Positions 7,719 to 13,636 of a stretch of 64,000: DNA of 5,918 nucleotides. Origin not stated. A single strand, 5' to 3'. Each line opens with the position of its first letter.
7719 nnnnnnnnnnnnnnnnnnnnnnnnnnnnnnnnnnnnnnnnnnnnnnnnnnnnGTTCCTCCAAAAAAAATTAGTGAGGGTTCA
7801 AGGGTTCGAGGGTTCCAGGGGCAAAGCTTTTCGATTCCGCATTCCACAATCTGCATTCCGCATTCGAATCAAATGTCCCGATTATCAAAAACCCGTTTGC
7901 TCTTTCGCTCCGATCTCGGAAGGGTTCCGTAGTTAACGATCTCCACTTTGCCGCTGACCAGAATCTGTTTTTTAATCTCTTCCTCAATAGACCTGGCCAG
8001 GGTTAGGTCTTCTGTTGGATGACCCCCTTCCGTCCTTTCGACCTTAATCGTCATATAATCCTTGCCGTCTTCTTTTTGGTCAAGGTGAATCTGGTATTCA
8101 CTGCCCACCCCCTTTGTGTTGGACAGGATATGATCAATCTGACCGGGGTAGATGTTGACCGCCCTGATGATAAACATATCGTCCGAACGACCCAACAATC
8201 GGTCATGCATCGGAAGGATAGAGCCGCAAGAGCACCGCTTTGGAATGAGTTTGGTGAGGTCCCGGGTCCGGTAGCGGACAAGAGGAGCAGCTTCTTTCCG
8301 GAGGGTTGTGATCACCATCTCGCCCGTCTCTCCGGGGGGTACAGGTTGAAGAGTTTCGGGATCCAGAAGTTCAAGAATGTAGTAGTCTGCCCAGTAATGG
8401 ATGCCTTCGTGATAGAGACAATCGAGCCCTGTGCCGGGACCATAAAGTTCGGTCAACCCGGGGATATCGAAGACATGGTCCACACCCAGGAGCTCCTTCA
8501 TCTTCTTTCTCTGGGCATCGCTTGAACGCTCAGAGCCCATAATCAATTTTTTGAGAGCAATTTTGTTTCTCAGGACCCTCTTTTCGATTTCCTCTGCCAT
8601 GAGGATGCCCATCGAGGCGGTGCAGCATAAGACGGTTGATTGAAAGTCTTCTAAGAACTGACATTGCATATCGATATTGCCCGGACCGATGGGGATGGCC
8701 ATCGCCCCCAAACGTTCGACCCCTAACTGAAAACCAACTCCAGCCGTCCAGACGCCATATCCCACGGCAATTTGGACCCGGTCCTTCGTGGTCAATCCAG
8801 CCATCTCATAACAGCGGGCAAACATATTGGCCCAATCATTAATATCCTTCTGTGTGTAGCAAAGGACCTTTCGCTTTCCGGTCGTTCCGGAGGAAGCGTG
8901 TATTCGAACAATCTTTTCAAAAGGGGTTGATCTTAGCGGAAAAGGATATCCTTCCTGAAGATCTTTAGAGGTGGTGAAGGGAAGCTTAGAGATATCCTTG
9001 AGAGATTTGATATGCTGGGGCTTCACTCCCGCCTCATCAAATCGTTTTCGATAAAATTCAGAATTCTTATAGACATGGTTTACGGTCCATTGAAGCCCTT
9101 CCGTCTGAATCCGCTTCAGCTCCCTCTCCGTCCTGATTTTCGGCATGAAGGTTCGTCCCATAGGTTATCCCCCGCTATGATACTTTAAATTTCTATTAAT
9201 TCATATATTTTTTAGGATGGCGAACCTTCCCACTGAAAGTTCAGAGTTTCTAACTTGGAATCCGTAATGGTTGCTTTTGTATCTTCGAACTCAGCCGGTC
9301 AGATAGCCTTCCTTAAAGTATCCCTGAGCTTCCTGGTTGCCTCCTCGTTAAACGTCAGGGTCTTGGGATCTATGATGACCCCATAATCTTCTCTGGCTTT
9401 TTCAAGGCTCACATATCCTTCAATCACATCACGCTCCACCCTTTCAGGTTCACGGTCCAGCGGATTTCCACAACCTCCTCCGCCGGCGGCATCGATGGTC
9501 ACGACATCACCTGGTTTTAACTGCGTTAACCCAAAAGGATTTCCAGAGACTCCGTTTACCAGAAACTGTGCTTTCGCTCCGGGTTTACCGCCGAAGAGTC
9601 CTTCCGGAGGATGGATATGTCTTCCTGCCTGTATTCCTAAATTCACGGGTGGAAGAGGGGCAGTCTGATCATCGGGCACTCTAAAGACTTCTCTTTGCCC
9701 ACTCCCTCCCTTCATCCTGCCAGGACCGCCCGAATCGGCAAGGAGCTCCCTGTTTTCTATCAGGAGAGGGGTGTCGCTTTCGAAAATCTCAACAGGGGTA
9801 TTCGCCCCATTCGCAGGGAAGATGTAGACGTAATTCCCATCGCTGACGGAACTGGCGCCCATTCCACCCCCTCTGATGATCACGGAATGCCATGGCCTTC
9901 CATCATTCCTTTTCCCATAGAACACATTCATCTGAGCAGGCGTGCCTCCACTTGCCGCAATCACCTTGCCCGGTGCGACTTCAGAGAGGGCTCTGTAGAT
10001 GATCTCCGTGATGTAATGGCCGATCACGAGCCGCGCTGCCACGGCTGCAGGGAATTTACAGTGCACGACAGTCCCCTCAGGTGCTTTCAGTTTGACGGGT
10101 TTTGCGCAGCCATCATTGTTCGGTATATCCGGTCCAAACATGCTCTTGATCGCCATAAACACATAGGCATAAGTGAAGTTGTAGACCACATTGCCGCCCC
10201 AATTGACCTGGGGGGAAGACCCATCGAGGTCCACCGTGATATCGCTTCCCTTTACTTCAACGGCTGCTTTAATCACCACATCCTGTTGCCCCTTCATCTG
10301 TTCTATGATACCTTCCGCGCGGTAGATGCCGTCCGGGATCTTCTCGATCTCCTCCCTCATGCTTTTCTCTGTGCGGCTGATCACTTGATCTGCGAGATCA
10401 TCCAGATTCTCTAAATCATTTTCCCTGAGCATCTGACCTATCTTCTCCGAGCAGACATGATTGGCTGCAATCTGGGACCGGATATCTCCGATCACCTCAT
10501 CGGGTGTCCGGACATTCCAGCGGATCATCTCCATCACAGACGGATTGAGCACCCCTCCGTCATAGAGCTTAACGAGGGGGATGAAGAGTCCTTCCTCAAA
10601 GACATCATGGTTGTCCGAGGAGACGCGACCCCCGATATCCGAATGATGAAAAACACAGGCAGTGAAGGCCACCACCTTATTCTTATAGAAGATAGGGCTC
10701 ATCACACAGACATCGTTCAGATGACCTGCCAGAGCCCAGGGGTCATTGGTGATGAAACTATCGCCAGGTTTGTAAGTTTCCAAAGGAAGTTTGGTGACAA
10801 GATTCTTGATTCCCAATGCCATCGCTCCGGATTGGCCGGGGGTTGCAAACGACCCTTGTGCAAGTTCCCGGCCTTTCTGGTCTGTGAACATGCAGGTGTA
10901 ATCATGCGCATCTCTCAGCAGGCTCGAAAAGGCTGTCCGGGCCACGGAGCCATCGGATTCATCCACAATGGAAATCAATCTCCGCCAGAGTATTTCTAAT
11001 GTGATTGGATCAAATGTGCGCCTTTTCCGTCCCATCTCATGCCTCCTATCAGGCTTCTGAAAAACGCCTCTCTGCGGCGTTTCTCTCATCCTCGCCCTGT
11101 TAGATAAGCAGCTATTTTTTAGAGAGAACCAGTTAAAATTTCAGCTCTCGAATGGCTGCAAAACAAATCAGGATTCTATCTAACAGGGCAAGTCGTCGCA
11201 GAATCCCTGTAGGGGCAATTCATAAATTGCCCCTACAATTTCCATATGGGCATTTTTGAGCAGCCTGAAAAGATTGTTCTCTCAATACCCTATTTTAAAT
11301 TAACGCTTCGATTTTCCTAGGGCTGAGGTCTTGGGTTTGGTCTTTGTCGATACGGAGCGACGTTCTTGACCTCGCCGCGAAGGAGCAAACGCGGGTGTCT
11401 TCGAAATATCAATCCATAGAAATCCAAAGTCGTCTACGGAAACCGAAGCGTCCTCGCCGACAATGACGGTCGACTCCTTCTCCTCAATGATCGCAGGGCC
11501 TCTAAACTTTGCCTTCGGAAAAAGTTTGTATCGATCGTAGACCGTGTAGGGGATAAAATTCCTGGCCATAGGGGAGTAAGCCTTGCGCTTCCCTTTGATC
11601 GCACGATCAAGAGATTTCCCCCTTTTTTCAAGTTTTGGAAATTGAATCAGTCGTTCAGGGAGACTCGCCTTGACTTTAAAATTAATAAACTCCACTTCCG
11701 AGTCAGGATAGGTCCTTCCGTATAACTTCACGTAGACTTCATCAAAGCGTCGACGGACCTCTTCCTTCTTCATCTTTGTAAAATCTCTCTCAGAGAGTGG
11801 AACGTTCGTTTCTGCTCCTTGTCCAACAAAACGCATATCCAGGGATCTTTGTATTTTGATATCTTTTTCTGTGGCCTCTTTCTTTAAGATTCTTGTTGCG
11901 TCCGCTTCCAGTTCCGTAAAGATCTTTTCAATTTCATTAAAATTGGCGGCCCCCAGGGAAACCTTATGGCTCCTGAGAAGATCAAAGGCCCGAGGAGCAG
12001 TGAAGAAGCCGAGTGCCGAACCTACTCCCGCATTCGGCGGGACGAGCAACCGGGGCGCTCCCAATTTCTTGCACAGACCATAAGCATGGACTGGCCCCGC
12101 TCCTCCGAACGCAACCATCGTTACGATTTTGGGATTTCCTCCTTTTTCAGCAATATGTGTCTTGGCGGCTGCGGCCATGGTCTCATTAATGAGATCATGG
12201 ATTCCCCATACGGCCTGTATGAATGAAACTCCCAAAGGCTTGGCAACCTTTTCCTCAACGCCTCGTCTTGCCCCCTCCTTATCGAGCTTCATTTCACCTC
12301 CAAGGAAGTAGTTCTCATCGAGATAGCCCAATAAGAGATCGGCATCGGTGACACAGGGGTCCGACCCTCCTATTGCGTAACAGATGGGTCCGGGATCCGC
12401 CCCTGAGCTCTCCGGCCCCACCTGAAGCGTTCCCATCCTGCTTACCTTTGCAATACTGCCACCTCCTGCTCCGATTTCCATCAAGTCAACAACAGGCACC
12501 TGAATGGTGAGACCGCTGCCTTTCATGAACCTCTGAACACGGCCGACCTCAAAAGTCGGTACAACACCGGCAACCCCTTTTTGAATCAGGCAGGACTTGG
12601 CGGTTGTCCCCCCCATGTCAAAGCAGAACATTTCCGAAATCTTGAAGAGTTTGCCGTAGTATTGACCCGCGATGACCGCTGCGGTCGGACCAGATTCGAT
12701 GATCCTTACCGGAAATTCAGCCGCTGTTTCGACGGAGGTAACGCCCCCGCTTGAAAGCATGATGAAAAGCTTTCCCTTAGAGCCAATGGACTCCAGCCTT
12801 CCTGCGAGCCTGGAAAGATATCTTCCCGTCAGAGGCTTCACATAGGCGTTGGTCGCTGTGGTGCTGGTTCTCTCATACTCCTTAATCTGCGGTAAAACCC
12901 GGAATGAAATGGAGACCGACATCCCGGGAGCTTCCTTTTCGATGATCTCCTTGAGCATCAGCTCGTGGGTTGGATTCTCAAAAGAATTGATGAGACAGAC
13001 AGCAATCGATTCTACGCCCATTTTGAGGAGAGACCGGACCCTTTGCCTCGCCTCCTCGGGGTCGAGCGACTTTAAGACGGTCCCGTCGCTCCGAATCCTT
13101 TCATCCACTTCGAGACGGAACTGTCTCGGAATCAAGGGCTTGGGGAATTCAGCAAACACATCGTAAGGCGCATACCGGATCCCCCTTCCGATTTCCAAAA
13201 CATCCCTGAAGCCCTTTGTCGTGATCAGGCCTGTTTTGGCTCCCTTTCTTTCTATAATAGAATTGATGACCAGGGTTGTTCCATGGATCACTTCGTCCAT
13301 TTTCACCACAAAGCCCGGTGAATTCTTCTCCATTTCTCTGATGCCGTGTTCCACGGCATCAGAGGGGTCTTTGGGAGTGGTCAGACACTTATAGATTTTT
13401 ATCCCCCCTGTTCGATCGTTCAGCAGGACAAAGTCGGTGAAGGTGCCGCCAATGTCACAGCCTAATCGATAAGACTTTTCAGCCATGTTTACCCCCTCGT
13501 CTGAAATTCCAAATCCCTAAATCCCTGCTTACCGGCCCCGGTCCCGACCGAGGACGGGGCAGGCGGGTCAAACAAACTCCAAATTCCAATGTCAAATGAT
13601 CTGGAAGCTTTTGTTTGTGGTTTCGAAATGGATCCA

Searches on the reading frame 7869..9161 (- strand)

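Call 54: search_protein_families(library=pfam, proteins=[window:7869-9161:-], max_evalue=0.00001)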
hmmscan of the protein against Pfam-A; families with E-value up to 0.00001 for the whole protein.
window:7869-9161:- (430 aa): 2 families
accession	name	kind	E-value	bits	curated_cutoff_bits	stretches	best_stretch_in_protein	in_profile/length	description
PF14535.12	AMP-binding_C_2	-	5.4e-27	94.3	25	1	335-428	2-96/96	AMP-binding enzyme C-terminal domain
PF00501.34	AMP-binding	-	3.5e-13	49.6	29.9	1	78-285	158-375/384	AMP-binding enzyme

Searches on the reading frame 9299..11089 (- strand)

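Call 54: search_protein_families(library=pfam, proteins=[window:9299-11089:-], max_evalue=0.00001)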
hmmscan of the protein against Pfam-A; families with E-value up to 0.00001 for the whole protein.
window:9299-11089:- (596 aa): 1 family
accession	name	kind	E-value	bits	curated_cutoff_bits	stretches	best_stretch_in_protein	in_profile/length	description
PF02538.19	Hydantoinase_B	-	5.4e-147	490.8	26.8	1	27-543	1-519/519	Hydantoinase B/oxoprolinase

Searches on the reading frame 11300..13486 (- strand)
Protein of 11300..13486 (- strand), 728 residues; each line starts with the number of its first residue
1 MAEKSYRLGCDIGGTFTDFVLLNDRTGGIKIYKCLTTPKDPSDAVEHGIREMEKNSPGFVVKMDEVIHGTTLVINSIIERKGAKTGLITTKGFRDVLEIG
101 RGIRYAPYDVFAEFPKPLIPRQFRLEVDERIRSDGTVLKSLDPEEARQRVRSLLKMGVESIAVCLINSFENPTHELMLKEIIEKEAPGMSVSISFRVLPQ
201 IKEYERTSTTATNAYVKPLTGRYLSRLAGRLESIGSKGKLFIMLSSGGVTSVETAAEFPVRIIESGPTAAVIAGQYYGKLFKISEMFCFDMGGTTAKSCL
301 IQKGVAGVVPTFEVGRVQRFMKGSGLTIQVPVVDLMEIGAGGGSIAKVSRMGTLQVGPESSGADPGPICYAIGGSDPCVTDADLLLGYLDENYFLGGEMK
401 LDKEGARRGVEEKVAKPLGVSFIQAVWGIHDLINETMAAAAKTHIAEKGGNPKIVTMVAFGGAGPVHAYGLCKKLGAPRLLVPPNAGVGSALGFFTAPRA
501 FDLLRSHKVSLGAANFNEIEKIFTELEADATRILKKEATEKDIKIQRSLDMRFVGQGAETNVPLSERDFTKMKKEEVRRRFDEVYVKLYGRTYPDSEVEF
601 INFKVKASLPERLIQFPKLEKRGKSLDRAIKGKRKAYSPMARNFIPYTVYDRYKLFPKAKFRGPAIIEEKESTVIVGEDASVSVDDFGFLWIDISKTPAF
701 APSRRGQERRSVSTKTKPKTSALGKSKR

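Call 42: search_protein_families(library=pfam, proteins=[window:11300-13486:-], max_evalue=0.00001)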
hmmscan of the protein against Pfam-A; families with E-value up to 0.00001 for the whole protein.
window:11300-13486:- (728 aa): 3 families
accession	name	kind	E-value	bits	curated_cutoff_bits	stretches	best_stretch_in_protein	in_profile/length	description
PF01968.24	Hydantoinase_A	-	3.1e-78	263.4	22.9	1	206-497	1-285/291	Hydantoinase/oxoprolinase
PF05378.19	Hydant_A_N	-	2.8e-50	170.9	25.2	1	7-185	1-175/176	Hydantoinase/oxoprolinase N-terminal region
PF19278.4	Hydant_A_C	-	1.7e-15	57.4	21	1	514-690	9-188/193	Hydantoinase/oxoprolinase C-terminal domain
